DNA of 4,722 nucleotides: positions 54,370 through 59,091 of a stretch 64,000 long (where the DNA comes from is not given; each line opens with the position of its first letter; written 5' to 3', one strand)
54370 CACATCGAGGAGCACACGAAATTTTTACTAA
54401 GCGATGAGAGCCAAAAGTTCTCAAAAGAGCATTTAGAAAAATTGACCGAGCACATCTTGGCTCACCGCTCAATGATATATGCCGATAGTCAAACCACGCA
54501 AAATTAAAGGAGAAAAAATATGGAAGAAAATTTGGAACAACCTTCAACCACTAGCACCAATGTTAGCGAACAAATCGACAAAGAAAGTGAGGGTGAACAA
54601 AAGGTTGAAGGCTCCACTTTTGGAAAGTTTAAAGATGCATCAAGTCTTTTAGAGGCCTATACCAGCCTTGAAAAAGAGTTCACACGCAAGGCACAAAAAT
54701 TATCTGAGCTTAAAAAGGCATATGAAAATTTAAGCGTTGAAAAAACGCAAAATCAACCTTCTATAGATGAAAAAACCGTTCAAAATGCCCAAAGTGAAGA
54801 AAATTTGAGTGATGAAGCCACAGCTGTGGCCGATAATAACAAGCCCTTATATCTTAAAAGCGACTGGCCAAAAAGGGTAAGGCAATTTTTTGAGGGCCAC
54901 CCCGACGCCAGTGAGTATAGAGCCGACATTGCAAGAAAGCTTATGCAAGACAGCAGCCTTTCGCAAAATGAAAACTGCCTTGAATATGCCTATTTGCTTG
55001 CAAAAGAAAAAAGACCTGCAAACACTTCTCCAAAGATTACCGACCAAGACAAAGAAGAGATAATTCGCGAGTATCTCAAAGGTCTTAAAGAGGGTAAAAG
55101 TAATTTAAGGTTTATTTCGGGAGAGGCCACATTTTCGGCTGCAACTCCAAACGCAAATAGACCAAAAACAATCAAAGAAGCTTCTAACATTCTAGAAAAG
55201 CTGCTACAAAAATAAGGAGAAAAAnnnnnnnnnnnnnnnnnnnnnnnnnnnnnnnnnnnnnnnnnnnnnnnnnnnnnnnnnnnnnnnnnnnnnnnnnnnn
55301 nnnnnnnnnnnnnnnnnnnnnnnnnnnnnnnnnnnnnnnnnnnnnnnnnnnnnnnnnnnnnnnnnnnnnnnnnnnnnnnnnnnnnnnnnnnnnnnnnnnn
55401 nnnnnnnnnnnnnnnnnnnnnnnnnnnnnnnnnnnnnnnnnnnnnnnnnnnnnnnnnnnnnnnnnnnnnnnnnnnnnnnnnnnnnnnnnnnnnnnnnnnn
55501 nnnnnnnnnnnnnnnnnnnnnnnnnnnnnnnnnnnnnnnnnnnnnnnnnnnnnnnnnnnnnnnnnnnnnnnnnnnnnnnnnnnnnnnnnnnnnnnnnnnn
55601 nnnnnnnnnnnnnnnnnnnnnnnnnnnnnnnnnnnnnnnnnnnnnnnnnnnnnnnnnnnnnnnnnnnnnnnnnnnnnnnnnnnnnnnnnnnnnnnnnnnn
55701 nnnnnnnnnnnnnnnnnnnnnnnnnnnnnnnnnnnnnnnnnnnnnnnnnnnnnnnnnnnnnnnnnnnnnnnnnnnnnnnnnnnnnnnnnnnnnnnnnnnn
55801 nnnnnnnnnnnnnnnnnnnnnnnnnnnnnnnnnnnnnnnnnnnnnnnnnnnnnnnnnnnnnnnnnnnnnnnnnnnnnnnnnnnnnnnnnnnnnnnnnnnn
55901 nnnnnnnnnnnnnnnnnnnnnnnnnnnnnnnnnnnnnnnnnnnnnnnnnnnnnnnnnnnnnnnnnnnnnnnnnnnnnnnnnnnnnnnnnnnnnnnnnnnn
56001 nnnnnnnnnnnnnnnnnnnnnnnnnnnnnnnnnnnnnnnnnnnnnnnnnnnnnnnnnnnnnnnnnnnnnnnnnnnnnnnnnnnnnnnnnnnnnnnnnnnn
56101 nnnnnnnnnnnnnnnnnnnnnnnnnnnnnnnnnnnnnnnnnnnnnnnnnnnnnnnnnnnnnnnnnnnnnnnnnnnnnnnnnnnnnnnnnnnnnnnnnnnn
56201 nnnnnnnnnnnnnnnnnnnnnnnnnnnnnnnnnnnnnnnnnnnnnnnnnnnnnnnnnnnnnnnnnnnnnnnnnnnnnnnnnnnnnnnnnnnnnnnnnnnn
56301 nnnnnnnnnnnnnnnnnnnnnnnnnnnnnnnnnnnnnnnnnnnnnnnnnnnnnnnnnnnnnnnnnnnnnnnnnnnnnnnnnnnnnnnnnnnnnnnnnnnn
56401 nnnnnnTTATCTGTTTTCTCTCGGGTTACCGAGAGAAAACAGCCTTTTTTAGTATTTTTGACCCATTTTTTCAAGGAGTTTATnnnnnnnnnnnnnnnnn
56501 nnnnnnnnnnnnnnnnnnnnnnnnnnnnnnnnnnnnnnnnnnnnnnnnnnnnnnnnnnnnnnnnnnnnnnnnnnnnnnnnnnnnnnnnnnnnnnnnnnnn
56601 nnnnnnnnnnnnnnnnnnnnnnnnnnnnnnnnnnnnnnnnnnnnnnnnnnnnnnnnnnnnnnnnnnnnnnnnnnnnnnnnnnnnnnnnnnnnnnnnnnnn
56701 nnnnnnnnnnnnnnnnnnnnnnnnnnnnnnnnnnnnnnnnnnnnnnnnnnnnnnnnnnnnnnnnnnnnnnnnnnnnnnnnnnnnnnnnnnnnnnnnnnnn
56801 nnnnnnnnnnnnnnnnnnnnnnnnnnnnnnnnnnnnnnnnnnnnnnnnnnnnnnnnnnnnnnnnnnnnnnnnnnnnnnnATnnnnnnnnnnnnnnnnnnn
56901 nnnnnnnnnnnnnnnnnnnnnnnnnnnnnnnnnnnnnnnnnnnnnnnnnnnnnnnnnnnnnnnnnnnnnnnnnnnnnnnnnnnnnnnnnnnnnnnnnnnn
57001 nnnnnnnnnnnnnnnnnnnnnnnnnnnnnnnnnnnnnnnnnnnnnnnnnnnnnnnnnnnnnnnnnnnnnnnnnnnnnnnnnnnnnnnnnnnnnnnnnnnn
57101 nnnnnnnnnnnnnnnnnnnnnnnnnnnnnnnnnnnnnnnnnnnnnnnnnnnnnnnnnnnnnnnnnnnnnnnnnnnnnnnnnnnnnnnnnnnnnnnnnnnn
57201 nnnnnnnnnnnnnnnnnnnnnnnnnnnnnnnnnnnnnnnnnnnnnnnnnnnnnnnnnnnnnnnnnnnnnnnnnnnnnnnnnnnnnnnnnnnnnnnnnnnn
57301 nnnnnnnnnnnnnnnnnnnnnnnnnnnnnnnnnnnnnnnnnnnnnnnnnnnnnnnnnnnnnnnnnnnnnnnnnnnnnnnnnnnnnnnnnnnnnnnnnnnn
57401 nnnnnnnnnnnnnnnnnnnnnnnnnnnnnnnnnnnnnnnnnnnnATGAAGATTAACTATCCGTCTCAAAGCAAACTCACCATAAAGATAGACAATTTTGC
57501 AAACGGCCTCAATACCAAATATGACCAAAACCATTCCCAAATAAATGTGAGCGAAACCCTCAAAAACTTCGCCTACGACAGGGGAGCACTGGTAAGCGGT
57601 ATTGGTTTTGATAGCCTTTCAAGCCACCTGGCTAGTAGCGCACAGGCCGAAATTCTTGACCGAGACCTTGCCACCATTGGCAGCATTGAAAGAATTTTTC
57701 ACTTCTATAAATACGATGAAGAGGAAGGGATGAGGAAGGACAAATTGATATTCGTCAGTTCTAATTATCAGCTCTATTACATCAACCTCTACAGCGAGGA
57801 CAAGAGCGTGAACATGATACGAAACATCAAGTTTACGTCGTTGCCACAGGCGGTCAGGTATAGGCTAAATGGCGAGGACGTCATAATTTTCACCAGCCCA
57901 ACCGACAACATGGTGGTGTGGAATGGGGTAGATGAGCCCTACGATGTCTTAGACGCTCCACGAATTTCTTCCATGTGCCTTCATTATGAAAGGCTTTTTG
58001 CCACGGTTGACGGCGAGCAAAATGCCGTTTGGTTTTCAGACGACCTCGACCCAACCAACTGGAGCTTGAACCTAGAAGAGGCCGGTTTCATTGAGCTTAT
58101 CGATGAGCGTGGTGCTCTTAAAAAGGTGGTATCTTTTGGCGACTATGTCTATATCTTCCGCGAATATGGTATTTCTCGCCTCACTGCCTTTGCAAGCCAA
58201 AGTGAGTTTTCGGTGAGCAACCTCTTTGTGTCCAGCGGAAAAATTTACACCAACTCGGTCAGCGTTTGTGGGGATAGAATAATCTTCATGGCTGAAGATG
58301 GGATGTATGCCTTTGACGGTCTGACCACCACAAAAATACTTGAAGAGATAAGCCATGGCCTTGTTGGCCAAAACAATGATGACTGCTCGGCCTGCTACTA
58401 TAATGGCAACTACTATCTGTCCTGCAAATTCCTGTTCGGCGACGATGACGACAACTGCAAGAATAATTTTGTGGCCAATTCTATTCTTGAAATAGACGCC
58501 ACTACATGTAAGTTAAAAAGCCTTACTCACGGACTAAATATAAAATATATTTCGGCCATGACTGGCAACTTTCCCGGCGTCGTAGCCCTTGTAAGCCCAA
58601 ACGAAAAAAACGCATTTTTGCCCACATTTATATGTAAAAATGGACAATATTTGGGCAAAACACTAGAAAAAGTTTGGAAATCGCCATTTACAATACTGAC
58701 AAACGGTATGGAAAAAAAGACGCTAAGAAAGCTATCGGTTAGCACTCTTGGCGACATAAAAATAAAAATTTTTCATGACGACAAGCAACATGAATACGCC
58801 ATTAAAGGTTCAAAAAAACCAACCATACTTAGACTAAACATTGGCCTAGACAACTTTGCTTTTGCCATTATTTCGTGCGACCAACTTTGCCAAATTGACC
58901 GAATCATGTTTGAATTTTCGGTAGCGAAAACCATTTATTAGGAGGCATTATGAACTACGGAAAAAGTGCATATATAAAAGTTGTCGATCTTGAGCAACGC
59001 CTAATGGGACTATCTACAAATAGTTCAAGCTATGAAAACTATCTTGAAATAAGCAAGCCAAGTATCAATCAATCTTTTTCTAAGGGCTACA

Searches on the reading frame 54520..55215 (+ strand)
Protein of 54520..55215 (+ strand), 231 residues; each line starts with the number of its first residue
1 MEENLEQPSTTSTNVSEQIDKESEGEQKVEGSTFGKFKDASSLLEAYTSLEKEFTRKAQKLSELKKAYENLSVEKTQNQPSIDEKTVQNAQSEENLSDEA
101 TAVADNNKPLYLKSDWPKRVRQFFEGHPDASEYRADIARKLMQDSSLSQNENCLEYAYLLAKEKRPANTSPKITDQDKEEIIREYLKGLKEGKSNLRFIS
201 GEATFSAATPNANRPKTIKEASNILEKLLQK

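Call 11: search_protein_families(library=pfam, proteins=[window:54520-55215:+], max_evalue=0.01)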
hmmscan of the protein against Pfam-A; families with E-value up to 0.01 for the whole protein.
window:54520-55215:+ (231 aa): 0 families

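Call 12: search_protein_families(library=phrogs, proteins=[window:54520-55215:+], max_evalue=0.01)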
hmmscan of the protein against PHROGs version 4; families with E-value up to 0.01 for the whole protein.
window:54520-55215:+ (231 aa): 1 family
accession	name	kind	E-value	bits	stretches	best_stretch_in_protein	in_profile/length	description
phrog_4000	-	unknown function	0.0089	17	0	11-90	11-66/102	-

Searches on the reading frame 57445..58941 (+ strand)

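Call 11: search_protein_families(library=pfam, proteins=[window:57445-58941:+], max_evalue=0.01)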
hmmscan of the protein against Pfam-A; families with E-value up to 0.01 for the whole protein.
window:57445-58941:+ (498 aa): 0 families

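Call 13: search_protein_families(library=phrogs, proteins=[window:57445-58941:+], max_evalue=0.01)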
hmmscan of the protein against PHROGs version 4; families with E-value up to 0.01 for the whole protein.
window:57445-58941:+ (498 aa): 3 families
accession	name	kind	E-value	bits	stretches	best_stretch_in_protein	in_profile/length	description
phrog_3287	-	head and packaging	3.7e-11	43.5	1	146-301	116-287/524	virion structural protein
phrog_511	-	head and packaging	0.0073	15.7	0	409-480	771-845/862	internal virion protein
phrog_5107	-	lysis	0.0074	15.7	0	157-288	162-294/533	amidase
